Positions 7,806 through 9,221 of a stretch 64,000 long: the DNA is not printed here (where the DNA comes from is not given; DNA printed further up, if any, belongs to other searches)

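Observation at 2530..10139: Two paralogous modules pairing a signal-less LivJ/AmiC-type binding protein with a DapB-N-like oxidoreductase, one fused into a P450 operon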

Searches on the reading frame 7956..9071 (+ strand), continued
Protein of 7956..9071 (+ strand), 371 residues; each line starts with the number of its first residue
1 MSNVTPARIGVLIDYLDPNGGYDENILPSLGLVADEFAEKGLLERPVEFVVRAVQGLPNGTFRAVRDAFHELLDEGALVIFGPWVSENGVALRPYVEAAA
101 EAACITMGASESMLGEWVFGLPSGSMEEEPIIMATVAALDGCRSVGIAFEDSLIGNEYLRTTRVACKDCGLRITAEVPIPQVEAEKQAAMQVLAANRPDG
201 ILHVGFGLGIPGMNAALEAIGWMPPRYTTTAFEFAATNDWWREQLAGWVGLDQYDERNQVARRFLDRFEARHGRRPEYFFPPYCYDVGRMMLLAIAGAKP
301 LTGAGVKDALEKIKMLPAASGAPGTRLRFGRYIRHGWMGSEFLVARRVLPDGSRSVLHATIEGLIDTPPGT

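Call 60: search_solved_structures(query=A1, max_evalue=0.001)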
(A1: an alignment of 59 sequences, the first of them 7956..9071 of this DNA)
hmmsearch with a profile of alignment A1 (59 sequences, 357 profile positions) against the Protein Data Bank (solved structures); distinct sequences matched with E-value up to 0.001: 91 (the best 60 are shown).
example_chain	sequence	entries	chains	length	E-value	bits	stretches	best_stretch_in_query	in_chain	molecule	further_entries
4mpt_A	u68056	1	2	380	2.2e-23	86.2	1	4-313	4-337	Putative leu/ile/val-binding protein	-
4q6w_A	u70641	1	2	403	2.4e-23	86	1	4-313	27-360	Putative leu/ile/val-binding protein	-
3hut_A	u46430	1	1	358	4.3e-21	78.7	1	20-309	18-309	putative branched-chain amino acid ABC transporter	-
4gnr_A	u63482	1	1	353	4.9e-21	78.5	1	5-299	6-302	ABC transporter substrate-binding protein-branched chain amino acid transport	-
4ey3_A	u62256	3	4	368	5.9e-21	78.2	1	5-297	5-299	Twin-arginine translocation pathway signal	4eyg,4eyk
4zpj_A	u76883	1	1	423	2.4e-20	76.2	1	5-296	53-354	Extracellular ligand-binding receptor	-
3td9_A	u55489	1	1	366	7.5e-19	71.3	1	42-320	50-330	Branched chain amino acid ABC transporter, periplasmic amino acid-binding protein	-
4mlc_A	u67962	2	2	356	3e-18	69.3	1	9-310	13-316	Extracellular ligand-binding receptor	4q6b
4obb_A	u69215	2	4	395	1.1e-15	60.9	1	46-294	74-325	Amino acid/amide ABC transporter substrate-binding protein, HAAT family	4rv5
4nqr_A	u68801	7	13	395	1.4e-15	60.5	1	46-294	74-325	Amino acid/amide ABC transporter substrate-binding protein, HAAT family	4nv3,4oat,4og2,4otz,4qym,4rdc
4n0q_A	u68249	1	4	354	1.5e-14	57.1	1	5-320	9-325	Leu/Ile/Val-binding protein homolog 3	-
4jb0_A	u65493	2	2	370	1.8e-14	56.8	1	62-355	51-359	branched-chain amino acid transport system substrate-binding protein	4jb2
3tx6_A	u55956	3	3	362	2.9e-14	56.2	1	62-354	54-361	Putative branched-chain amino acid transport system substrate-binding protein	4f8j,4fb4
7ylt_B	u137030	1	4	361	3e-14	56.1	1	7-298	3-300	Putative ABC transporter, substrate-binding protein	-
4evs_A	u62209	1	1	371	1.8e-13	53.5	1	4-292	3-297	PUTATIVE ABC TRANSPORTER SUBUNIT, SUBSTRATE-BINDING COMPONENT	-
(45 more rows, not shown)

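Call 61: predict_structure(alignment_id=A1)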
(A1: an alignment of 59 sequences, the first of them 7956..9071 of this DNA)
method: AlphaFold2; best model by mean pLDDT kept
length: 371 residues; sequences in the alignment: 59
mean_pLDDT: 95.2   pTM: 0.93
mean pLDDT of the five models: 95.2, 95.3, 95.0, 94.9, 94.7
residues with pLDDT >= 90: 343; 70-90: 17; 50-70: 7; < 50: 4
segments of 3 or more residues with pLDDT < 50: 368-371
pLDDT, mean of each block of 10 residues (from residue 1): 89 93 91 98 98 97 98 98 98 97 97 98 96 96 98 97 98 98 92 98 97 97 98 95 97 97 98 96 98 98 98 98 96 93 96 94 57 41
secondary structure, 60 per line:
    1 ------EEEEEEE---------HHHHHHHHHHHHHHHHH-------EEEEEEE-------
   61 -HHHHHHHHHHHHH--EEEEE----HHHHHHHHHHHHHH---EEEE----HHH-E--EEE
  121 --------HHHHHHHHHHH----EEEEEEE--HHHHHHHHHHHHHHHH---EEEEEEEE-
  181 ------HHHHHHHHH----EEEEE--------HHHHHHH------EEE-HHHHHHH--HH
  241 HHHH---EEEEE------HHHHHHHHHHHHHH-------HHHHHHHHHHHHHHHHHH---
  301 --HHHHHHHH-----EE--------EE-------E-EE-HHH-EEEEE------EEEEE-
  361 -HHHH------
elements in order: E7-13 H23-39 E47-53 H62-74 E77-81 H86-99 E103-106 E118-120 H129-139 E144-150 H153-168 E172-179 H187-195 E200-204 H213-219 E226-228 H230-236 H239-244 E248-252 H259-272 H280-297 H303-310 E344-348 E355-359 H362-365
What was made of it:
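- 7956..9071 (+): BP2: leaderless type-I binding protein (Peripla_BP_6), 371 aa, ATGA overlap with OR2. AF2 model pLDDT 95 (call 61).
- On Peripla_BP_6 / type-I periplasmic binding protein (LivJ family): AF2 pLDDT 95 (call 61).
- The AF2 model has pLDDT 95 (call 61).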

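Call 63: fold_search(model_id=the predicted structure, library=pdb)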
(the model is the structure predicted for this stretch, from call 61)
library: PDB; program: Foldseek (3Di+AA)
matches with E <= 10: 1754; with E <= 0.001: 984
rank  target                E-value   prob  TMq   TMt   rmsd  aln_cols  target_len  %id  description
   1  4mpt_A                1.6e-19  1.00  0.82  0.81   3.0       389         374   16  Crystal Structure of Periplasmic binding Protein Type 1 from Bordetella pertussis Tohama I (released 2013-12-11)
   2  4q6w_B                1.9e-19  1.00  0.80  0.79   3.3       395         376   15  Crystal Structure of Periplasmic Binding Protein type 1 from Bordetella pertussis Tohama I complexed with 3-Hydroxy Be (released 2014-07-02)
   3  4q6w_A                2.0e-19  1.00  0.80  0.79   3.3       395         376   16  Crystal Structure of Periplasmic Binding Protein type 1 from Bordetella pertussis Tohama I complexed with 3-Hydroxy Be (released 2014-07-02)
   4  3hut                  8.5e-19  1.00  0.66  0.69   5.7       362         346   18  Crystal structure of a putative branched-chain amino acid ABC transporter from Rhodospirillum rubrum (released 2009-06-30)
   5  7ylt_A                9.0e-19  1.00  0.71  0.72   4.6       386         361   16  Structure of a bacteria protein (released 2023-06-14)
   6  4ey3                  5.5e-18  1.00  0.73  0.74   4.1       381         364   15  Crystal structure of solute binding protein of ABC transporter in complex with p-hydroxybenzoic acid (released 2012-05-30)
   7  3td9                  6.2e-18  1.00  0.80  0.84   2.9       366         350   16  Crystal structure of a Leucine binding protein LivK (TM1135) from Thermotoga maritima MSB8 at 1.90 A resolution (released 2011-09-07)
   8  7ylt_D                8.5e-18  1.00  0.71  0.73   4.4       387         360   16  Structure of a bacteria protein (released 2023-06-14)
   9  4f8j                  1.2e-17  1.00  0.72  0.74   4.8       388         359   18  The structure of an aromatic compound transport protein from Rhodopseudomonas palustris in complex with p-coumarate (released 2012-09-26)
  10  4gnr                  1.6e-17  1.00  0.76  0.81   3.6       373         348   17  1.0 Angstrom resolution crystal structure of the branched-chain amino acid transporter substrate binding protein LivJ fr (released 2012-09-05)
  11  4nv3_A                1.6e-17  1.00  0.75  0.76   3.9       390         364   12  The crystal structure of a solute-binding protein (N280D mutant) from Anabaena variabilis ATCC 29413 in complex with v (released 2013-12-11)
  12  4zpj                  1.6e-17  1.00  0.73  0.73   4.3       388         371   19  ABC transporter substrate-binding protein from Sphaerobacter thermophilus (released 2015-05-20)
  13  7ylt_B                1.8e-17  1.00  0.70  0.72   4.6       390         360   16  Structure of a bacteria protein (released 2023-06-14)
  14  3lkb_A                3.6e-17  1.00  0.73  0.71   4.8       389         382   13  Crystal structure of a branched chain amino acid ABC transporter from Thermus thermophilus with bound valine (released 2010-02-09)
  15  4obb_A                3.8e-17  1.00  0.76  0.78   3.6       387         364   12  The crystal structure of a solute-binding protein from Anabaena variabilis ATCC 29413 in complex with (3S)-3-methyl-2- (released 2014-03-19)
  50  1pea                  2.8e-14  1.00  0.72  0.73   3.9       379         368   17  AMIDE RECEPTOR/NEGATIVE REGULATOR OF THE AMIDASE OPERON OF PSEUDOMONAS AERUGINOSA (AMIC) COMPLEXED WITH ACETAMIDE (released 1996-04-03)
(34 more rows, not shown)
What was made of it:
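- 7956..9071 (+): Foldseek top hits are aromatic-acid and LivJ/K binding proteins (call 63).
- On Peripla_BP_6 / type-I periplasmic binding protein (LivJ family): Foldseek TM 0.8 to 4mpt, 4q6w and 3td9 (call 63).
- Closest known: Periplasmic LivJ/LivK and aromatic-acid SBPs of the Peripla_BP_6 family. Same: These are the best structural matches (TM 0.7-0.82, calls 60, 63).
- It matches type-I binding proteins for 3-hydroxybenzoate, 4-hydroxybenzoate, p-coumarate and Leu (call 63).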

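Call 77: search_protein_families(library=pfam, proteins=[L006:11113-12174:+], max_evalue=1)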
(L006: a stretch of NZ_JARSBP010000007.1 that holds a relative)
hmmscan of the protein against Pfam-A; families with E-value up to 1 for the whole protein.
L006:11113-12174:+ (353 aa): 1 family
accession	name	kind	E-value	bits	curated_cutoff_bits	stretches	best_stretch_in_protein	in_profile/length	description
PF19328.4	DAP_DH_C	-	0.0042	17.2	23.3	1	140-301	2-156/206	2,4-diaminopentanoate dehydrogenase C-terminal domain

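Call 88: find_encoding_contigs(protein=window:7956-9071:+, flank=3000, max_places=3)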
Protein window:7956-9071:+ (371 aa): 7 contigs read that carry it; 3 places shown.
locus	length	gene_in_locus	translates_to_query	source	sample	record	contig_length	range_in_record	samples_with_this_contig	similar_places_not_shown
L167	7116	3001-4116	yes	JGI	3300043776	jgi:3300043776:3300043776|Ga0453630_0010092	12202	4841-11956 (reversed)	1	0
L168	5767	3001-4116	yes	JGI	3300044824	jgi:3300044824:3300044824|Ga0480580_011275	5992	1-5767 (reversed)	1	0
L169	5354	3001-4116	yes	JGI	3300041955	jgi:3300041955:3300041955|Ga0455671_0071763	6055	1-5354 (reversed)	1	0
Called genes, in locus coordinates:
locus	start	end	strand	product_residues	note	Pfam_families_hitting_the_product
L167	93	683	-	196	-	PF00440:TetR_N, PF16859:TetR_C_11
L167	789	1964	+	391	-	PF00067:p450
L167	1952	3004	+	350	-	PF19328:DAP_DH_C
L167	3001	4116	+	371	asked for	PF13458:Peripla_BP_6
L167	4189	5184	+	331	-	PF23212:DUF7064 (weak)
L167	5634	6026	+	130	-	-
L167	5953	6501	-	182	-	-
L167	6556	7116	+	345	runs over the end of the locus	PF02771:Acyl-CoA_dh_N (weak), PF00441:Acyl-CoA_dh_1, PF08028:Acyl-CoA_dh_2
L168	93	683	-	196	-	PF00440:TetR_N, PF16859:TetR_C_11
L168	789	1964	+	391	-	PF00067:p450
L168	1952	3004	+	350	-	PF19328:DAP_DH_C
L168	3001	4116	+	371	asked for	PF13458:Peripla_BP_6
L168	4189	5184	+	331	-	PF23212:DUF7064 (weak)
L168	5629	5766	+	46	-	?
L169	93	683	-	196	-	PF00440:TetR_N, PF16859:TetR_C_11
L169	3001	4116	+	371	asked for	PF13458:Peripla_BP_6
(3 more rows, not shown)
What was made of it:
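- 6907..7959 (+): OR2 (ORa type): second Glu-less AmDH-like oxidoreductase (Ser at P3). Its start overlaps the P450 stop. Called as 350 aa (call 88).
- Checked: The P450 may start at 5744 (391 aa), as gene callers place it (call 88).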

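Call 92: search_protein_families(library=pfam, proteins=[L028:1895-2701:+, L028:2701-3633:+, L028:3521-5758:+, L028:5771-6997:+, L028:6994-7800:+, L028:11152-12603:+, L028:15756-17396:+, L028:17397-18971:+, L028:18938-19480:+, L028:9045-9857:+], max_evalue=0.0001)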
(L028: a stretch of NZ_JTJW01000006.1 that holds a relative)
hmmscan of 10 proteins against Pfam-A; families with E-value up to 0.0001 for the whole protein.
L028:1895-2701:+ (268 aa): 4 families
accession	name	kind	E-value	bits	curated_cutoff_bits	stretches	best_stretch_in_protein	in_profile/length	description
PF13242.12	Hydrolase_like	-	9.7e-29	99.5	22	1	191-264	2-75/75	HAD-hyrolase-like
PF13344.12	Hydrolase_6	-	8.6e-27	93.6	27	1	19-118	1-100/101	Haloacid dehalogenase-like hydrolase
PF00702.32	Hydrolase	-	1.4e-13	52.1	26.4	1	21-231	6-191/191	haloacid dehalogenase-like hydrolase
PF13419.12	HAD_2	-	5.4e-08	33.6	23.8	1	179-237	121-178/178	Haloacid dehalogenase-like hydrolase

L028:2701-3633:+ (310 aa): 1 family
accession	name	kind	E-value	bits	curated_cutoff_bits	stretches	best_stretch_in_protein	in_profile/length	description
PF00491.26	Arginase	-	1.1e-23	84.6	22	1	4-288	3-267/280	Arginase family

L028:3521-5758:+ (745 aa): 3 families
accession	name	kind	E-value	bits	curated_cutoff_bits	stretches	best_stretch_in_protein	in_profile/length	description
PF00676.26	E1_dh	-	3.2e-25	89.2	22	1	82-375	17-294/300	Dehydrogenase E1 component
PF02780.25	Transketolase_C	-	1.6e-20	73.7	25.9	1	616-717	2-105/124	Transketolase, C-terminal domain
PF02779.29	Transket_pyr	-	5.5e-20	72.2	27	1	411-583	3-166/174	Transketolase, pyrimidine binding domain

L028:5771-6997:+ (408 aa): 1 family
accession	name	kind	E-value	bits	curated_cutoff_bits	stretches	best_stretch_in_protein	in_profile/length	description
PF02515.22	CoA_transf_3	-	6.9e-62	210.1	23.3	1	13-378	1-366/366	CoA-transferase family III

L028:6994-7800:+ (268 aa): 3 families
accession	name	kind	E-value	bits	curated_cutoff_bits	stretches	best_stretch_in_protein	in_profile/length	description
PF20789.3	4HBT_3C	-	4.9e-17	62.9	24.1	1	142-262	21-140/140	Acyl-CoA thioesterase C-terminal domain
PF13622.12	4HBT_3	-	2.3e-16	60.2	24.3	1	28-106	9-83/83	Acyl-CoA thioesterase N-terminal domain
PF02551.21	Acyl_CoA_thio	-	2.5e-16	60.2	21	1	158-261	31-132/132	Acyl-CoA thioesterase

L028:11152-12603:+ (483 aa): 2 families
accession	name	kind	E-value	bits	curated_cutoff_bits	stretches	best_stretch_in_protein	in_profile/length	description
PF11887.13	Mce4_CUP1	-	6.9e-56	189.8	32.6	1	206-420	1-222/222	Cholesterol uptake porter CUP1 of Mce4, putative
PF02470.25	MlaD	-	1.9e-14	54.1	25.1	1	123-200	2-79/81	MlaD protein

L028:15756-17396:+ (546 aa): 2 families
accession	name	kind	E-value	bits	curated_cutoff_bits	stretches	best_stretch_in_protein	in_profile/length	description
PF02470.25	MlaD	-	1.3e-14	54.7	25.1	1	177-250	4-81/81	MlaD protein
PF11887.13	Mce4_CUP1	-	8.4e-09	35.8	32.6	1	258-420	4-166/222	Cholesterol uptake porter CUP1 of Mce4, putative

L028:17397-18971:+ (524 aa): 2 families
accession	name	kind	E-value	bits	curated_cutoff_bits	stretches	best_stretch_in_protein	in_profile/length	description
PF02470.25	MlaD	-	5.3e-18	65.5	25.1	1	40-113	3-80/81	MlaD protein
PF11887.13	Mce4_CUP1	-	1.9e-10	41.2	32.6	1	120-288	4-172/222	Cholesterol uptake porter CUP1 of Mce4, putative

L028:18938-19480:+ (180 aa): 0 families

L028:9045-9857:+ (270 aa): 3 families
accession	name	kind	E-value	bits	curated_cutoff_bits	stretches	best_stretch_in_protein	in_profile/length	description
PF07729.17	FCD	-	1.2e-18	68.1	24.3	1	121-249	1-124/125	FCD domain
PF00392.27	GntR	-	4.4e-16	58.7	27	1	33-89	3-59/64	Bacterial regulatory proteins, gntR family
PF02082.26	Rrf2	-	3e-05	24.6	30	0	56-106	25-75/132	Iron-dependent Transcriptional regulator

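Call 95: search_dna_similar(query=window:7956-9071:+, collection=plasmids, mode=protein, max_evalue=1e-20, max_rows=25)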
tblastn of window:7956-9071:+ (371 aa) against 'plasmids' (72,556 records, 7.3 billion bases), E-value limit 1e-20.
No match.
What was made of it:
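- Tried and rejected: No tblastn hit in PLSDB (call 95).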

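Call 96: list_cluster_members(proteins=[P0082, P0085, P0079])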
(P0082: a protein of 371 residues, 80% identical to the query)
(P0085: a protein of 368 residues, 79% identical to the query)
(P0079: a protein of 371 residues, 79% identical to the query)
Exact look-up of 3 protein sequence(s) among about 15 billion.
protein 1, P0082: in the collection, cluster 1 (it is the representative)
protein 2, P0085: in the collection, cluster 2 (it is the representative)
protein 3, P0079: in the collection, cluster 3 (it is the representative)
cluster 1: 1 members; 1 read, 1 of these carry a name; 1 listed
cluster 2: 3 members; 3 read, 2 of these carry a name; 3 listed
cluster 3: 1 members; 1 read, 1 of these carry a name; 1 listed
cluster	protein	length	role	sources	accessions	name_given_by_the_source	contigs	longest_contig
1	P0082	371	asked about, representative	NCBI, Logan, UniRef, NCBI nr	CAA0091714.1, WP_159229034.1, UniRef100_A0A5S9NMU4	Uncharacterised protein [Mycolicibacterium vanbaalenii] | Leucine-binding protein domain-containing protein n=1 Tax=Mycolicibacterium vanbaalenii ... | ABC transporter substrate-binding protein [Mycolicibacterium vanbaalenii]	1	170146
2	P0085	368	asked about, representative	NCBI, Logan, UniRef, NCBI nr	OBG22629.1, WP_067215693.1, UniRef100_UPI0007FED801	hypothetical protein A5765_01405 [Mycolicibacterium celeriflavum] | ABC transporter substrate-binding protein n=1 Tax=Mycolicibacterium celeriflavum ... | ABC transporter substrate-binding protein [Mycolicibacterium celeriflavum]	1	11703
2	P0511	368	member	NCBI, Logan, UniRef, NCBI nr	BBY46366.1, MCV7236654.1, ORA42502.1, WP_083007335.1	ABC transporter substrate-binding protein [Mycolicibacterium celeriflavum] | Leucine-binding protein domain-containing protein n=1 Tax=Mycolicibacterium celeriflavum ...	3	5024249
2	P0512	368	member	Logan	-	-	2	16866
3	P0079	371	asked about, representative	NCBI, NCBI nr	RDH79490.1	hypothetical protein DVS77_04480 [Mycolicibacterium moriokaense]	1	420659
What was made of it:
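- Tried and rejected: None comes from a model strain, so there were no expression data to follow up (call 96).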
